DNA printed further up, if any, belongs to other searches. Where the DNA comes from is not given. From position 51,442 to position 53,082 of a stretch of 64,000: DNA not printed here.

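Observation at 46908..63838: Single ~17-kb minus-strand operon combining an ABC exporter (Wzm/Wzt) with Wzy-like, Wzc, WbaP-like, Wza and an extra OM beta-barrel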

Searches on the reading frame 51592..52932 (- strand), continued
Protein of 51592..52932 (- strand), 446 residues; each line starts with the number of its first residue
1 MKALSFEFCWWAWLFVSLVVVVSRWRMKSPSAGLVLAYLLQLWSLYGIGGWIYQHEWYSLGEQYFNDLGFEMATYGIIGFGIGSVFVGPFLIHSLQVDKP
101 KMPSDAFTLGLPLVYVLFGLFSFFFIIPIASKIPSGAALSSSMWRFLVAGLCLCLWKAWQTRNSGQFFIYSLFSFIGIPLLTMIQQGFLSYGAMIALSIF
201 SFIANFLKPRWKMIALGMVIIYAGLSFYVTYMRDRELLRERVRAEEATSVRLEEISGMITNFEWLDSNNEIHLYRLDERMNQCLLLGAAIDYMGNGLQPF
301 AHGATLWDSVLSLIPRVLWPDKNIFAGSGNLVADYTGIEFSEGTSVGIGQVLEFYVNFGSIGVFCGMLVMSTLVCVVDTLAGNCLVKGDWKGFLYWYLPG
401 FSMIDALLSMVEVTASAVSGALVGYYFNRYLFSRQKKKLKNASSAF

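Call 37: search_solved_structures(query=A2, max_evalue=10)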
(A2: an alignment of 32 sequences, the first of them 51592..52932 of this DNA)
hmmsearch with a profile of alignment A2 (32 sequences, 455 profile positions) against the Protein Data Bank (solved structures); distinct sequences matched with E-value up to 10: 3.
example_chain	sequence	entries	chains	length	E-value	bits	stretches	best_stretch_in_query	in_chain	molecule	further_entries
1an2_A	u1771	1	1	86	0.99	11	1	236-294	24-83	PROTEIN (TRANSCRIPTION FACTOR MAX (TF MAX))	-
5eyo_A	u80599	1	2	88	1.1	10.9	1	236-294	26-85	Protein max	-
1nkp_B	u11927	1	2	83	2.6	9.6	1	236-293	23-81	Max protein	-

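Call 48: predict_structure(alignment_id=A2)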
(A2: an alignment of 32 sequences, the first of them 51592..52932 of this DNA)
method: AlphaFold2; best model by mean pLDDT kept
length: 446 residues; sequences in the alignment: 32
mean_pLDDT: 89.6   pTM: 0.91
mean pLDDT of the five models: 89.6, 89.3, 87.9, 86.4, 85.7
residues with pLDDT >= 90: 306; 70-90: 110; 50-70: 30; < 50: 0
segments of 3 or more residues with pLDDT < 50: none
pLDDT, mean of each block of 10 residues (from residue 1): 88 97 91 97 91 74 88 98 98 83 62 95 91 77 93 96 97 95 90 94 94 94 94 92 91 94 93 86 93 95 91 77 65 90 79 97 98 97 92 94 92 90 90 78 75
secondary structure, 60 per line:
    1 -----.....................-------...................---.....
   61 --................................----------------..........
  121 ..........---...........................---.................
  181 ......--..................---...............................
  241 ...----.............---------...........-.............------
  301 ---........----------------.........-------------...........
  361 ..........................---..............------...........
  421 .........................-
elements in order: H6-26 H34-52 H56-60 H63-94 H111-130 H134-160 H164-186 H189-206 H210-243 H248-260 H270-280 H282-294 H304-311 H328-336 H350-386 H390-403 H410-445

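Call 50: fold_search(model_id=the predicted structure, library=pdb)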
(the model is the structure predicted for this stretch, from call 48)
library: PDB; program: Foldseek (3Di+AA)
matches with E <= 10: 360; with E <= 0.001: 0
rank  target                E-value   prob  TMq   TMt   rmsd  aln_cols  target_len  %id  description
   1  9p4x                  5.7e-02  0.20  0.13  0.14  26.2       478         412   10  Human EAAT3 with compound 3e and cholesterol bound at inward facing state (released 2025-07-30)
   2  9g9n_A                9.4e-02  0.16  0.14  0.15  21.0       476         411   14  Lipid III flippase WzxE with NB10 and NB7 nanobodies in inward-facing conformation - crystal 1 (released 2025-01-22)
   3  6l85_B                1.2e-01  0.16  0.12  0.13  22.3       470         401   14  The sodium-dependent phosphate transporter (released 2020-09-16)
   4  3w4t                  1.7e-01  0.15  0.17  0.17  23.4       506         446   11  Crystal structure of MATE P26A mutant (released 2013-04-03)
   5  6fv6                  1.8e-01  0.10  0.12  0.13  22.1       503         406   16  Monomer structure of the MATE family multidrug resistance transporter Aq_128 from Aquifex aeolicus in the outward-facing (released 2019-03-20)
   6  7xr4_A                1.9e-01  0.10  0.13  0.13  25.2       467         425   13  Structure of human excitatory amino acid transporter 2 (EAAT2) in complex with glutamate (released 2022-06-22)
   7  9p4y                  2.0e-01  0.12  0.13  0.14  25.7       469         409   11  Human EAAT3 with compound 3e and digitonin.glyco-diosgenin bound at inward facing state (released 2025-07-30)
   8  6l85_A                2.2e-01  0.15  0.15  0.16  20.6       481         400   13  The sodium-dependent phosphate transporter (released 2020-09-16)
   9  9g9p_A                2.2e-01  0.12  0.14  0.15  20.8       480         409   14  Lipid III flippase WzxE with NB10 and NB7 nanobodies in inward-facing conformation - crystal 2 (released 2025-01-22)
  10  7wag                  2.2e-01  0.11  0.14  0.12  22.0       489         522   13  Crystal structure of MurJ squeezed form (released 2022-06-01)
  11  3nmo                  2.3e-01  0.09  0.12  0.12  22.0       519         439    9  Crystal structure of an engineered monomeric CLC-ec1 Cl-/H+ transporter (released 2010-07-21)
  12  6x2z                  2.6e-01  0.10  0.13  0.13  25.6       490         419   10  hEAAT3-OFS-Asp (released 2021-03-17)
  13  9bgy                  2.9e-01  0.11  0.14  0.15  25.8       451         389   12  Ancestral uncoupled aspartate transporter, apo conditions, low-affinity state (released 2025-03-12)
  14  9g9o_A                3.2e-01  0.10  0.14  0.14  21.6       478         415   13  Lipid III flippase WzxE with NB10 and NB7 nanobodies in outward-facing conformation - crystal 2 (released 2025-01-22)
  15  4f35_B                3.2e-01  0.08  0.12  0.12  24.0       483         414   13  Crystal Structure of a bacterial dicarboxylate/sodium symporter (released 2012-10-24)
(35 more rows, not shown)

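Call 63: search_protein_families(library=pfam, alignment_id=A2, max_evalue=1)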
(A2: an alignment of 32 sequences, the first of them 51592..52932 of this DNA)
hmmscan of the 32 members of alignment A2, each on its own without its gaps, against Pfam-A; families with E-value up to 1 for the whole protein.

A. member 1, window:51592-52932:- (446 aa): 0 families

B. families by the number of members that match (of 32 scanned): 18 families
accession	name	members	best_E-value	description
PF14296.11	O-ag_pol_Wzy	28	8.3e-07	O-antigen polysaccharide polymerase Wzy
PF01901.21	O_anti_polymase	4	0.00035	Putative O-antigen polymerase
PF20556.3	DUF6768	4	0.0058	Family of unknown function (DUF6768)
PF07130.17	YebG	2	0.085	YebG protein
PF20087.4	DUF6479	2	0.13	Family of unknown function (DUF6479)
PF14986.11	DUF4514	1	0.0088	Domain of unknown function (DUF4514)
PF03862.18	SpoVAC_SpoVAEB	1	0.011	SpoVAC/SpoVAEB sporulation membrane protein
PF09843.14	DUF2070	1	0.067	Predicted membrane protein (DUF2070)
PF08954.16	Trimer_CC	1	0.072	Trimerisation motif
PF07178.16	TraL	1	0.084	TraL protein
PF14937.11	DUF4500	1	0.11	Domain of unknown function (DUF4500)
PF23443.1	DUF7126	1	0.24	Family of unknown function (DUF7126)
PF11683.13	DUF3278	1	0.26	Protein of unknown function (DUF3278)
PF04995.19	CcmD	1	0.29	Heme exporter protein D (CcmD)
PF11286.13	DUF3087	1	0.55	Protein of unknown function (DUF3087)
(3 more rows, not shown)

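Call 83: search_protein_families(library=pfam, proteins=[L026:17669-20833:+, L023:17127-21269:+, L028:15997-18954:+, L028:19030-21276:+, L030:14468-17608:+, L032:15583-17511:+, L028:406-2796:+, L072:1385-3253:+, L078:2955-5519:+], max_evalue=0.0001)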
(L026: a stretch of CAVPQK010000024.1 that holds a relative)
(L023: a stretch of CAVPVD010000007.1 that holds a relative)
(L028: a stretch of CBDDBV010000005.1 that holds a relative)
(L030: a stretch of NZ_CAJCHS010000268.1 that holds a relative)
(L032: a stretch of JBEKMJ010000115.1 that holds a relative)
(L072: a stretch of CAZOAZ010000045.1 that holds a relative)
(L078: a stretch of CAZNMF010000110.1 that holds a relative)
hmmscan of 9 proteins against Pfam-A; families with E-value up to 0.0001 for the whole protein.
L026:17669-20833:+ (1055 aa): 0 families

L023:17127-21269:+ (1381 aa): 1 family
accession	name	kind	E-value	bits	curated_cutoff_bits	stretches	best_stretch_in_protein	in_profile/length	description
PF05935.17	Arylsulfotrans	-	3.5e-05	23.4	24.2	1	1228-1381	12-147/374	Arylsulfotransferase (ASST)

L028:15997-18954:+ (986 aa): 1 family
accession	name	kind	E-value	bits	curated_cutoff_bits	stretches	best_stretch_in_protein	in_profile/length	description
PF09286.16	Pro-kuma_activ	-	3.2e-24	86.2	23.5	1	124-239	26-143/143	Pro-kumamolisin, activation domain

L028:19030-21276:+ (749 aa): 1 family
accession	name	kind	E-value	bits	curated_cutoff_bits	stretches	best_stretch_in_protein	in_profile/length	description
PF09286.16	Pro-kuma_activ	-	6.9e-22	78.7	23.5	1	94-229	7-141/143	Pro-kumamolisin, activation domain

L030:14468-17608:+ (1047 aa): 1 family
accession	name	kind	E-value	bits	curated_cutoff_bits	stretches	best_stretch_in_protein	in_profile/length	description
PF09286.16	Pro-kuma_activ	-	2.8e-24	86.4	23.5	1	100-215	26-143/143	Pro-kumamolisin, activation domain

L032:15583-17511:+ (643 aa): 0 families

L028:406-2796:+ (797 aa): 5 families
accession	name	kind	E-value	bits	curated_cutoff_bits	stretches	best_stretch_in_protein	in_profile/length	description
PF13614.12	AAA_31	-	7.4e-14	52.5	27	1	583-704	8-131/177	AAA domain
PF13807.11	GNVR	-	1.1e-12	48.1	27.7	1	414-486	9-81/82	G-rich domain on putative tyrosine kinase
PF02706.20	Wzz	-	8.9e-10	39.2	25.5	1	52-144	6-91/91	Chain length determinant protein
PF01656.29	CbiA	-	1.2e-07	32.2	25.4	1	581-770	3-100/125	CobQ/CobB/MinD/ParA nucleotide binding domain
PF10609.15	ParA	-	1.6e-05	24.9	27.1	1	577-700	4-121/246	NUBPL iron-transfer P-loop NTPase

L072:1385-3253:+ (623 aa): 1 family
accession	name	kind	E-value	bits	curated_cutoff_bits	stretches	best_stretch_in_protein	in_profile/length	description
PF10082.15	BBP2_2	-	4.2e-14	52.7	23.7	1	257-611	9-367/378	Putative beta-barrel porin 2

L078:2955-5519:+ (855 aa): 5 families
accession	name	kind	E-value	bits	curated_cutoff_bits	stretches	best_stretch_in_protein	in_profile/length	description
PF13614.12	AAA_31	-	1.1e-08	35.6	27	1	668-780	14-133/177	AAA domain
PF01656.29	CbiA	-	1.4e-08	35.2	25.4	1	658-842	1-98/125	CobQ/CobB/MinD/ParA nucleotide binding domain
PF13807.11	GNVR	-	2.3e-07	31.1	27.7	1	514-585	7-78/82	G-rich domain on putative tyrosine kinase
PF10609.15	ParA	-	3.8e-06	26.9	27.1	1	658-826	6-174/246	NUBPL iron-transfer P-loop NTPase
PF13500.12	AAA_26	-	6.2e-05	23.4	27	0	779-831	119-171/198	AAA domain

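Call 96: search_protein_representatives(alignment_id=A2)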
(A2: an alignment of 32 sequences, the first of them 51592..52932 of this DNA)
Query: 32 sequences, 455 profile positions. Proteins with E-value up to 0.001 (for the whole library): 4593; up to 1e-10: 1211; up to 1e-30: 627. The best 150 are listed.
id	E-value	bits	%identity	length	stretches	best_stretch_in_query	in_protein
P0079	7.2e-180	614.8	-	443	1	2-436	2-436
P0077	1.9e-177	606.8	-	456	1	3-440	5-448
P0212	2.3e-175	599.9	-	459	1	3-442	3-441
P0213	8.4e-169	578.3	-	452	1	3-438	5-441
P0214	7.5e-166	568.6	-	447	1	4-443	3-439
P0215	8.0e-166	568.5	-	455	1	3-438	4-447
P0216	2.7e-165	566.8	-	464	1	5-436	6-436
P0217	2.3e-163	560.4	-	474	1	6-440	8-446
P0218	6.6e-163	558.9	-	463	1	6-435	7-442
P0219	1.4e-160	551.2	-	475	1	6-442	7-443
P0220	3.9e-158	543.1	-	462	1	4-443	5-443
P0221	5.9e-157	539.3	-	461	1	4-438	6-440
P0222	3.3e-155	533.5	-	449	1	4-437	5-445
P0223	5.0e-154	529.6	-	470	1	8-443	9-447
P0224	1.8e-153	527.8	-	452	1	8-443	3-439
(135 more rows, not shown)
